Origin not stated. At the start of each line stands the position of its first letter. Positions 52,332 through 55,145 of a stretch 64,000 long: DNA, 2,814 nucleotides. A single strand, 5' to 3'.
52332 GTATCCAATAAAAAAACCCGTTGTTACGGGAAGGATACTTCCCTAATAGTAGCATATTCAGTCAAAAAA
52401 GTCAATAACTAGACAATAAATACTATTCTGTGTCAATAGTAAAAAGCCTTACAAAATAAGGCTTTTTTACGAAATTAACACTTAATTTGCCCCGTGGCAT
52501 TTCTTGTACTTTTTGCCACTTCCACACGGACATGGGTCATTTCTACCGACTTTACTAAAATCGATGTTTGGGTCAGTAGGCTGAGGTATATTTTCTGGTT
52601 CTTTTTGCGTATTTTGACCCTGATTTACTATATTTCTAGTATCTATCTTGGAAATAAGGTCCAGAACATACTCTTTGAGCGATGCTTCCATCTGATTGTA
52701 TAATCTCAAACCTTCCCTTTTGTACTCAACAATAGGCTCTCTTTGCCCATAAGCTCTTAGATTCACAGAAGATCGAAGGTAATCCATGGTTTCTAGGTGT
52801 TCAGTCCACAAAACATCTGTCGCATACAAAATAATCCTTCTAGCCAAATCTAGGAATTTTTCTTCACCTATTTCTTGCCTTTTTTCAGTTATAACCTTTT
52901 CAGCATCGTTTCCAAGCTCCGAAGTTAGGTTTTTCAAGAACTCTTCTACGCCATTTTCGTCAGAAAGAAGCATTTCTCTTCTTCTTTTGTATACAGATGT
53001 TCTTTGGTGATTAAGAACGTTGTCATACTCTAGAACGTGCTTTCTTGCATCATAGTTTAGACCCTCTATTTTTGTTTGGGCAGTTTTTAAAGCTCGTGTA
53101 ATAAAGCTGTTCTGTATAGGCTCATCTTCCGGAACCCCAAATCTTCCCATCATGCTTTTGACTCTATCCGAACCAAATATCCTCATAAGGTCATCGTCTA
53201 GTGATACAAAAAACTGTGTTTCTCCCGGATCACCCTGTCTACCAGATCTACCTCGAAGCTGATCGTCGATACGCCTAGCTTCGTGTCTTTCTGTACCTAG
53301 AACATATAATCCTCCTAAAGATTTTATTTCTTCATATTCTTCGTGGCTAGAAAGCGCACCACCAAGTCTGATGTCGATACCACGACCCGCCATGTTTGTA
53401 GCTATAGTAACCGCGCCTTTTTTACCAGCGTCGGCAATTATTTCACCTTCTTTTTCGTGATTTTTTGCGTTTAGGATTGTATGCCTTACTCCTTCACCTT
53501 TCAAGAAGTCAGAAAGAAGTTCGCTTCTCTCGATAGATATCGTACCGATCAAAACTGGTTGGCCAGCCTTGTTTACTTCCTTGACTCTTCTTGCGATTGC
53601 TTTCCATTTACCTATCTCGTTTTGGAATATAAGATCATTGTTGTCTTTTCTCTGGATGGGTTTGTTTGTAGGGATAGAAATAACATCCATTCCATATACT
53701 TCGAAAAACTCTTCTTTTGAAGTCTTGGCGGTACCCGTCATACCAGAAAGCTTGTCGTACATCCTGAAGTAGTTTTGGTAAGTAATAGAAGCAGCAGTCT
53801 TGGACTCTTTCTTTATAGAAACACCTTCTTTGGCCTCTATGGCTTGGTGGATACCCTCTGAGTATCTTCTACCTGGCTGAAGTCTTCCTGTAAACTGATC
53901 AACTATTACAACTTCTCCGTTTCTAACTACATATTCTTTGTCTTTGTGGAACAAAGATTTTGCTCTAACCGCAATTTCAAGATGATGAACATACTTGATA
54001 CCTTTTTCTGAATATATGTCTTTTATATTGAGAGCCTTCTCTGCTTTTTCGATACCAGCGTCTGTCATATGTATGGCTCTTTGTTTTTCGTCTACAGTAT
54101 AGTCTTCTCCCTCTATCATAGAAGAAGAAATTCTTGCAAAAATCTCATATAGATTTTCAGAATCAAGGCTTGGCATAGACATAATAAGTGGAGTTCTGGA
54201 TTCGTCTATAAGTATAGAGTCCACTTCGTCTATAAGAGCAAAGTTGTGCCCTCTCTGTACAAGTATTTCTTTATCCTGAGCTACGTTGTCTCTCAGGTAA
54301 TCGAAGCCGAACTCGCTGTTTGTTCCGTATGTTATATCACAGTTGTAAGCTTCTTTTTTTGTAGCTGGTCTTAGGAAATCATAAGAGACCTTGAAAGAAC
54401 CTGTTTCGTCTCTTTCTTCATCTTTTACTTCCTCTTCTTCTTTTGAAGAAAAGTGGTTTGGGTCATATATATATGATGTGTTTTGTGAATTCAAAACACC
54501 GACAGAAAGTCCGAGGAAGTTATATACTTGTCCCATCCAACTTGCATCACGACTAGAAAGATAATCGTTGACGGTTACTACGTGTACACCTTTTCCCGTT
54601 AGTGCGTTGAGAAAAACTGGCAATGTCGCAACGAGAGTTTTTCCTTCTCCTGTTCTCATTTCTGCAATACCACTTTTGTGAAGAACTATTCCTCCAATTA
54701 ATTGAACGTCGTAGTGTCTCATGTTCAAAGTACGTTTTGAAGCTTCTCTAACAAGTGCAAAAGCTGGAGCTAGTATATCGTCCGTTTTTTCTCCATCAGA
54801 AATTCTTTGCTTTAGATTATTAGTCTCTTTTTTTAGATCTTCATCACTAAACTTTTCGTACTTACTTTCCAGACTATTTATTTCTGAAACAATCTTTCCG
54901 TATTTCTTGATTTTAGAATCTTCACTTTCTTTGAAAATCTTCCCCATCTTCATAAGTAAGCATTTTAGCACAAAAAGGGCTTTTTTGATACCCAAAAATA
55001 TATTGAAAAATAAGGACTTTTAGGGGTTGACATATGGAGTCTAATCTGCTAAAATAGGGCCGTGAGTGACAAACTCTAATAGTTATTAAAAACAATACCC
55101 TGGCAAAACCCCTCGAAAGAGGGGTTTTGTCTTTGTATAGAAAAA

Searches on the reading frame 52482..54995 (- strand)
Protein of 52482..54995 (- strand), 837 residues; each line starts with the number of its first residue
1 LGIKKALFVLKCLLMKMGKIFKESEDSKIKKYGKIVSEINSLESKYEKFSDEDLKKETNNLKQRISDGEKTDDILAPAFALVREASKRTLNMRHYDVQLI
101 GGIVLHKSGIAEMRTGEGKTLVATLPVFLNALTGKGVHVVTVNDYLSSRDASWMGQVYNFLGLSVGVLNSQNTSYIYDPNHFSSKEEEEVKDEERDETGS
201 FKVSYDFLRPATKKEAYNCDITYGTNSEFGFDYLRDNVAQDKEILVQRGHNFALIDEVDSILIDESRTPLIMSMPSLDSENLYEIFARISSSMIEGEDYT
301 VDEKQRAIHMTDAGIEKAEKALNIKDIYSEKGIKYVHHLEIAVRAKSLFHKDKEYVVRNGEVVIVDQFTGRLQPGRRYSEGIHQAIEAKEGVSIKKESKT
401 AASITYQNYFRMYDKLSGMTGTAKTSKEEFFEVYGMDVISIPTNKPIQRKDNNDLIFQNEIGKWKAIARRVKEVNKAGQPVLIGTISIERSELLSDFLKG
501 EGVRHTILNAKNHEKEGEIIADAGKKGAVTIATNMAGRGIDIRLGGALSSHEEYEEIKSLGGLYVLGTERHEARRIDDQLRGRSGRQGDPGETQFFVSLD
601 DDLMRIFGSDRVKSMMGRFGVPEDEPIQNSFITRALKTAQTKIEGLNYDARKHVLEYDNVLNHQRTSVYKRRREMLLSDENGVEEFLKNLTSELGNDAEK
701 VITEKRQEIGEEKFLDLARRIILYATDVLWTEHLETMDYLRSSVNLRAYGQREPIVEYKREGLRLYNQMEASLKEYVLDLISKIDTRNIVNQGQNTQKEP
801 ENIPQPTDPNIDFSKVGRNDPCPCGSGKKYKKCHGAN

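Call 6: search_protein_families(library=pfam, proteins=[window:52482-54995:-], max_evalue=0.001)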
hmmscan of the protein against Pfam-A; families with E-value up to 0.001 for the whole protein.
window:52482-54995:- (837 aa): 5 families
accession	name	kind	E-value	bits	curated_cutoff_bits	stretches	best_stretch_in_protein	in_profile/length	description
PF07517.20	SecA_DEAD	-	7.6e-123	409.8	24.6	1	18-430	2-289/290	SecA DEAD-like domain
PF21090.3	P-loop_SecA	-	2.3e-78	263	27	2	446-550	1-105/205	SecA P-loop domain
PF07516.18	SecA_SW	-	3.6e-43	148.4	26.7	2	688-784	105-199/200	SecA Wing and Scaffold domain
PF01043.26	SecA_PP_bind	-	1.2e-39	135.8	23.5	1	279-387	2-110/110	SecA preprotein cross-linking domain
PF02810.21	SEC-C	-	6.4e-11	42.3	20.4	1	818-835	1-18/19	SEC-C motif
